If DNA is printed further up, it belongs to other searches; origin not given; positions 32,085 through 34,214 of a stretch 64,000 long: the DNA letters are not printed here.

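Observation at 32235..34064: PEP-utilising-enzyme homolog apparently missing the catalytic phospho-histidine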

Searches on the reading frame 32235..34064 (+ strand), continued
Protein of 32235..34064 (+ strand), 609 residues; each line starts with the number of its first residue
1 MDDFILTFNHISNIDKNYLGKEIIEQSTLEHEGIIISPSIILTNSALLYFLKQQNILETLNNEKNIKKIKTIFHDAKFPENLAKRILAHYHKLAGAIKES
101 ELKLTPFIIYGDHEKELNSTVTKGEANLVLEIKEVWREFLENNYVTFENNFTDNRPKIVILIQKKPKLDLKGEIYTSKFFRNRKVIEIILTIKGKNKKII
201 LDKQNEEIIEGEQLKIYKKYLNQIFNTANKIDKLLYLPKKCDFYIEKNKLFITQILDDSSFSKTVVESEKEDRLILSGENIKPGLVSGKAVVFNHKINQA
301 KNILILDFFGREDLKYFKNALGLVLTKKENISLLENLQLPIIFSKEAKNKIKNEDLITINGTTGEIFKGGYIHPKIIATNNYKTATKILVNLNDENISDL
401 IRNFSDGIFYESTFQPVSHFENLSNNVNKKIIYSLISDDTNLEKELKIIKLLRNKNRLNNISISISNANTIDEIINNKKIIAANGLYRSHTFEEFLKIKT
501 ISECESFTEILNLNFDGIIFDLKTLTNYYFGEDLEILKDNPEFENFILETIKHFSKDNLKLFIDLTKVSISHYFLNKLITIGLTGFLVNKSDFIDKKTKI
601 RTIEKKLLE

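Call 48: fold_search(model_id=the predicted structure, library=pdb)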
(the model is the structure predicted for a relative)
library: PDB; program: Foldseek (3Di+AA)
matches with E <= 10: 1610; with E <= 0.001: 174
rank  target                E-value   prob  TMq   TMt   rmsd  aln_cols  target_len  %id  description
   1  2ols                  1.3e-23  1.00  0.35  0.30  26.1       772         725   14  The crystal structure of the phosphoenolpyruvate synthase from Neisseria meningitidis (released 2007-02-20)
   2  1kbl                  2.5e-21  1.00  0.49  0.37  14.3       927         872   10  PYRUVATE PHOSPHATE DIKINASE (released 2002-01-30)
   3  2r82                  3.7e-21  1.00  0.40  0.31  13.7       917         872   11  Pyruvate phosphate dikinase (PPDK) triple mutant R219E/E271R/S262D adapts a second conformational state (released 2008-01-01)
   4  5jvl_A                4.7e-20  1.00  0.46  0.34  13.8       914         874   11  C4-type pyruvate phospate dikinase: nucleotide binding domain with bound ATP analogue (released 2017-04-05)
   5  5jvj_A                1.2e-19  1.00  0.35  0.28  13.6       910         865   11  C4-type pyruvate phosphate dikinase: different conformational states of the nucleotide binding domain in the dimer (released 2017-04-05)
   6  5jvn                  1.3e-19  1.00  0.35  0.28  13.9       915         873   12  C3-type pyruvate phosphate dikinase: intermediate state of the central domain in the swiveling mechanism (released 2017-04-05)
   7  5lu4_A                1.5e-19  1.00  0.45  0.35  13.1       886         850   11  C4-type pyruvate phosphate dikinase: conformational intermediate of central domain in the swiveling mechanism (released 2017-05-24)
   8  1vbg                  3.6e-19  1.00  0.42  0.32  13.8       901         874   12  Pyruvate Phosphate Dikinase from Maize (released 2005-03-08)
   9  1dik                  4.6e-19  1.00  0.50  0.38  13.7       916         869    9  PYRUVATE PHOSPHATE DIKINASE (released 1996-04-03)
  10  5jvl_C                7.2e-19  1.00  0.37  0.29  15.7       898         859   12  C4-type pyruvate phospate dikinase: nucleotide binding domain with bound ATP analogue (released 2017-04-05)
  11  5lu4_B                8.5e-19  1.00  0.46  0.35  12.9       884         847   11  C4-type pyruvate phosphate dikinase: conformational intermediate of central domain in the swiveling mechanism (released 2017-05-24)
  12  1vbh                  1.3e-18  1.00  0.40  0.31  13.8       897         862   12  Pyruvate Phosphate Dikinase with bound Mg-PEP from Maize (released 2005-03-08)
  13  5jvj_B                3.0e-18  1.00  0.32  0.26  18.1       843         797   12  C4-type pyruvate phosphate dikinase: different conformational states of the nucleotide binding domain in the dimer (released 2017-04-05)
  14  2dik                  5.2e-18  1.00  0.50  0.37  14.1       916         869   10  R337A MUTANT OF PYRUVATE PHOSPHATE DIKINASE (released 1999-09-13)
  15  1ggo                  1.4e-17  1.00  0.50  0.38  14.3       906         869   10  T453A MUTANT OF PYRUVATE, PHOSPHATE DIKINASE (released 2001-01-10)
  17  5hv6_B                7.8e-13  1.00  0.33  0.64   5.7       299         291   15  The ATP binding domain of rifampin phosphotransferase from Listeria monocytogenes (released 2016-03-30)
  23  5hv6_A                2.4e-10  1.00  0.31  0.58   6.3       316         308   16  The ATP binding domain of rifampin phosphotransferase from Listeria monocytogenes (released 2016-03-30)
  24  8a8e_A                3.2e-10  1.00  0.34  0.65   3.5       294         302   14  PPSA C terminal octahedral structure (released 2023-07-05)
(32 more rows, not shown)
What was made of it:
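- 32235..34064 (+): PpsA-like pseudoenzyme ORF (609 aa), positional orthologue of ppsA. Foldseek to 2OLS: E=1.3e-23 (call 48).
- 32235..33014 (+): N-terminal ATP-grasp-like domain (aa 1-260) with a degenerate nucleotide site: Lys->Glu22, RSS..ED segment absent (Thr105 or gap), Mg-ligand Glu->Asp242, Arg->Leu256; Gln163 and Gln254 retained. Foldseek match to the rifampin phosphotransferase ATP-grasp domain 5hv6, E=8e-13 (call 48).
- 33381..34061 (+): C-terminal TIM-barrel domain (aa 383-609) derived from the PEP/pyruvate-binding domain. The LLRxEF and YRxxD arginines and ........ are deleted; Glu->Lys499, Asn-Asp->Lys523-Thr524, Cys->Asp564. Foldseek to the PpsA C-terminal domain 8a8e: TMt 0.65, rmsd 3.5 A (call 48).
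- Closest known: PEP synthase / pyruvate, water dikinase. Same: Best structural match (call 48).
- Closest known: Pyruvate phosphate dikinase. Same: Same fold and domain logic; Foldseek E about 1e-21 (call 48).
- Its best PDB matches are PpsA and PPDK (call 48).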

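Call 49: find_encoding_contigs(protein=P0006, flank=5000, max_places=3)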
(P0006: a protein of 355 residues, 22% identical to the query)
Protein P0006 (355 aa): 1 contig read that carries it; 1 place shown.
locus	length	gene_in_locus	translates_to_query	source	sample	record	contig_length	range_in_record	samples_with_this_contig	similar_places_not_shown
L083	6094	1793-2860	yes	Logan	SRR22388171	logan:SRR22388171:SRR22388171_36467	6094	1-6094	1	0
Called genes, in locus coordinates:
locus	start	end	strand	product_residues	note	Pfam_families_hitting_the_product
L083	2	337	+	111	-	?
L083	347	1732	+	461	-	PF02878:PGM_PMM_I, PF02879:PGM_PMM_II, PF02880:PGM_PMM_III, PF00408:PGM_PMM_IV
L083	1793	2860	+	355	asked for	PF01326:PPDK_N, PF00391:PEP-utilizers (weak)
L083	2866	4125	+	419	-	PF03952:Enolase_N, PF00113:Enolase_C, PF13378:MR_MLE_C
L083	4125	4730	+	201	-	PF00300:His_Phos_1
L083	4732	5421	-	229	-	PF00590:TP_methylase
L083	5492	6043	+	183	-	PF09335:VTT_dom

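Call 50: find_encoding_contigs(protein=P0008, flank=5000, max_places=3)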
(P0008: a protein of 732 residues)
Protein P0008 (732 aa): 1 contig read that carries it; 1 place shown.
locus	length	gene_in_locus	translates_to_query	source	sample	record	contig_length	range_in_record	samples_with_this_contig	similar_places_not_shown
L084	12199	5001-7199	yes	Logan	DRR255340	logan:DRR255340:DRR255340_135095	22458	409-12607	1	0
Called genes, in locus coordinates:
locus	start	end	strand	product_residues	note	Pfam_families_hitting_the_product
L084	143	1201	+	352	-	-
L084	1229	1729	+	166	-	PF04308:RNaseH_like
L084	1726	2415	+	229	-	PF06144:DNA_pol3_delta (faint)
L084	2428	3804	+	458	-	PF02878:PGM_PMM_I, PF02879:PGM_PMM_II, PF02880:PGM_PMM_III, PF00408:PGM_PMM_IV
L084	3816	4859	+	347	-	PF10432:bact-PGI_C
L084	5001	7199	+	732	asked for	PF01326:PPDK_N, PF02896:PEP-utilizers_C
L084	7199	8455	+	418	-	PF03952:Enolase_N, PF00113:Enolase_C, PF13378:MR_MLE_C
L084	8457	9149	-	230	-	PF00590:TP_methylase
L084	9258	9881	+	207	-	PF09335:VTT_dom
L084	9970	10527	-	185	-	-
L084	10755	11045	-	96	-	PF12844:HTH_19 (weak), PF01381:HTH_3, PF13443:HTH_26 (weak), PF13560:HTH_31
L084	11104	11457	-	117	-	PF05973:Gp49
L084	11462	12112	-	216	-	PF01726:LexA_DNA_bind, PF00717:Peptidase_S24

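Call 51: find_encoding_contigs(protein=P0013, flank=5000, max_places=3)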
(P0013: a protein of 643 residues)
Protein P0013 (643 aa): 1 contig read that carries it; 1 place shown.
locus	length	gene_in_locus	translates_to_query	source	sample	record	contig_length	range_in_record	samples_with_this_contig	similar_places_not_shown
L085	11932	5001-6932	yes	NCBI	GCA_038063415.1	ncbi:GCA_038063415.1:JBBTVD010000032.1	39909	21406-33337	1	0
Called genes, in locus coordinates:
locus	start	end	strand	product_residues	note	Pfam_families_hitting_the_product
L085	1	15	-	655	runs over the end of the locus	-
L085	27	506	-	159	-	-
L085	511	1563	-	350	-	PF00482:T2SSF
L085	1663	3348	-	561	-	PF05157:MshEN, PF00437:T2SSE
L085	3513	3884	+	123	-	-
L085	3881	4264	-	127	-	PF00072:Response_reg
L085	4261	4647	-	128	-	PF01627:Hpt (weak)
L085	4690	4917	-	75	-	-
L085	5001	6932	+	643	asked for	PF01326:PPDK_N, PF02896:PEP-utilizers_C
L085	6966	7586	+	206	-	PF00300:His_Phos_1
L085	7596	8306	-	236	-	PF00590:TP_methylase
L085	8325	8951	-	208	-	PF01726:LexA_DNA_bind, PF00717:Peptidase_S24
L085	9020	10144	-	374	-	PF09594:GT87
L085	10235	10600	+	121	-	-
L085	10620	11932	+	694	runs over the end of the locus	PF00270:DEAD (faint), PF04851:ResIII, PF17757:UvrB_inter, PF27431:UvrB_3rd, PF00271:Helicase_C, PF12344:UvrB, PF02151:UVR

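Call 57: find_encoding_contigs(protein=P0001, flank=10000, max_places=2)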
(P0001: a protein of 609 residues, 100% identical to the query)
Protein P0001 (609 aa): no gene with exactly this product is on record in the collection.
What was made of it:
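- Tried and rejected: The exact-sequence look-up of the window protein was 'not on record', so the assembly accession and the rest of the contig were not obtained (call 57).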

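Call 76: search_protein_families(library=padloc, proteins=[window:32235-34064:+], max_evalue=0.01)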
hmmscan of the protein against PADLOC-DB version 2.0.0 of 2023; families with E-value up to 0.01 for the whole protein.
window:32235-34064:+ (609 aa): 0 families

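Call 77: search_protein_families(library=phrogs, proteins=[window:32235-34064:+], max_evalue=0.01)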
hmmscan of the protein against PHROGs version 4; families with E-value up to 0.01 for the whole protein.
window:32235-34064:+ (609 aa): 0 families
